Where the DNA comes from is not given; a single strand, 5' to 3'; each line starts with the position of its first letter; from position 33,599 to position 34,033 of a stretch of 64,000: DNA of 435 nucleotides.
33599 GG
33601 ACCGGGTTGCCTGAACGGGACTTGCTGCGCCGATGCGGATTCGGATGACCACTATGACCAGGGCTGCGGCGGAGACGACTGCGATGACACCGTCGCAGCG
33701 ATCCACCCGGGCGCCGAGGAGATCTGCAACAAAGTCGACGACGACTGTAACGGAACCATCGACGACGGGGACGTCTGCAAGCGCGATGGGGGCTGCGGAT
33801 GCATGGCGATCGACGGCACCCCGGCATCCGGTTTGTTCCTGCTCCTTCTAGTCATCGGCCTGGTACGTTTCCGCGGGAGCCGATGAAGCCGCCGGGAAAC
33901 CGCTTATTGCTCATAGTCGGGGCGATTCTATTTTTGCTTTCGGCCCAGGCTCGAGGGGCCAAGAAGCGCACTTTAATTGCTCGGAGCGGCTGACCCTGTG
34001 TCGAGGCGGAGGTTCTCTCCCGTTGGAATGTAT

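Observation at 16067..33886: Two secreted proteins end in GGCGC + hydrophobic helix + basic tail (MYXO-CTERM-like sorting signal)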

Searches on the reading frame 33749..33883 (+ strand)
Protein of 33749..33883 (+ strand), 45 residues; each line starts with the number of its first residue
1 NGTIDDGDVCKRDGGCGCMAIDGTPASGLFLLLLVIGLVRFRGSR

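Call 8: search_protein_families(library=ncbifam, proteins=[window:33749-33883:+], max_evalue=10)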
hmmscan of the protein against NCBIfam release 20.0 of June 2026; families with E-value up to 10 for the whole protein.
seq(45 aa): 3 families
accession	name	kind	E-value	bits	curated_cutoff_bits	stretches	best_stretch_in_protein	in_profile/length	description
TIGR03382.1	GC_trans_RRR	domain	0.018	15.7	15.85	1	15-40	1-25/27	MYXO-CTERM sorting domain-containing protein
NF045523.1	MXAN_5453_fam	exception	0.11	10.9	500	1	3-44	501-538/544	MXAN_5453 family MXYO-CTERM-anchored protein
TIGR03901.2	MYXO-CTERM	domain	0.22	11.9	20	1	13-42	1-30/34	MYXO-CTERM sorting domain-containing protein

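Call 9: search_protein_families(library=pfam, proteins=[window:33749-33883:+], max_evalue=10)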
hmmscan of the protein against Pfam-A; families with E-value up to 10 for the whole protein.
seq(45 aa): 0 families

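Call 53: search_protein_families(library=ncbifam, proteins=[window:33758-33883:+], max_evalue=1)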
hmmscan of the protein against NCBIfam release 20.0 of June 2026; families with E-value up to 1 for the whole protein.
seq(42 aa): 3 families
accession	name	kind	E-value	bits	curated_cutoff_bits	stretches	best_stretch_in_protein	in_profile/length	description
TIGR03382.1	GC_trans_RRR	domain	0.015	15.9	15.85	1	12-37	1-25/27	MYXO-CTERM sorting domain-containing protein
TIGR03901.2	MYXO-CTERM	domain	0.2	12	20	1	10-39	1-30/34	MYXO-CTERM sorting domain-containing protein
NF045523.1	MXAN_5453_fam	exception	0.22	10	500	1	5-41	506-538/544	MXAN_5453 family MXYO-CTERM-anchored protein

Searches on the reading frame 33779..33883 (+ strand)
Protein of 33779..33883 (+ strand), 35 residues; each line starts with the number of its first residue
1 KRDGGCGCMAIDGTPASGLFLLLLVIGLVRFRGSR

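Call 8: search_protein_families(library=ncbifam, proteins=[window:33779-33883:+], max_evalue=10)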
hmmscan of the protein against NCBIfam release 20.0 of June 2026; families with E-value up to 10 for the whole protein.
seq(35 aa): 2 families
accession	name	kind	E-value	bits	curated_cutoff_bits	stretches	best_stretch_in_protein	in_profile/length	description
TIGR03382.1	GC_trans_RRR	domain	0.0087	16.7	15.85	1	5-30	1-25/27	MYXO-CTERM sorting domain-containing protein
TIGR03901.2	MYXO-CTERM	domain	0.23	11.9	20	1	3-32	1-30/34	MYXO-CTERM sorting domain-containing protein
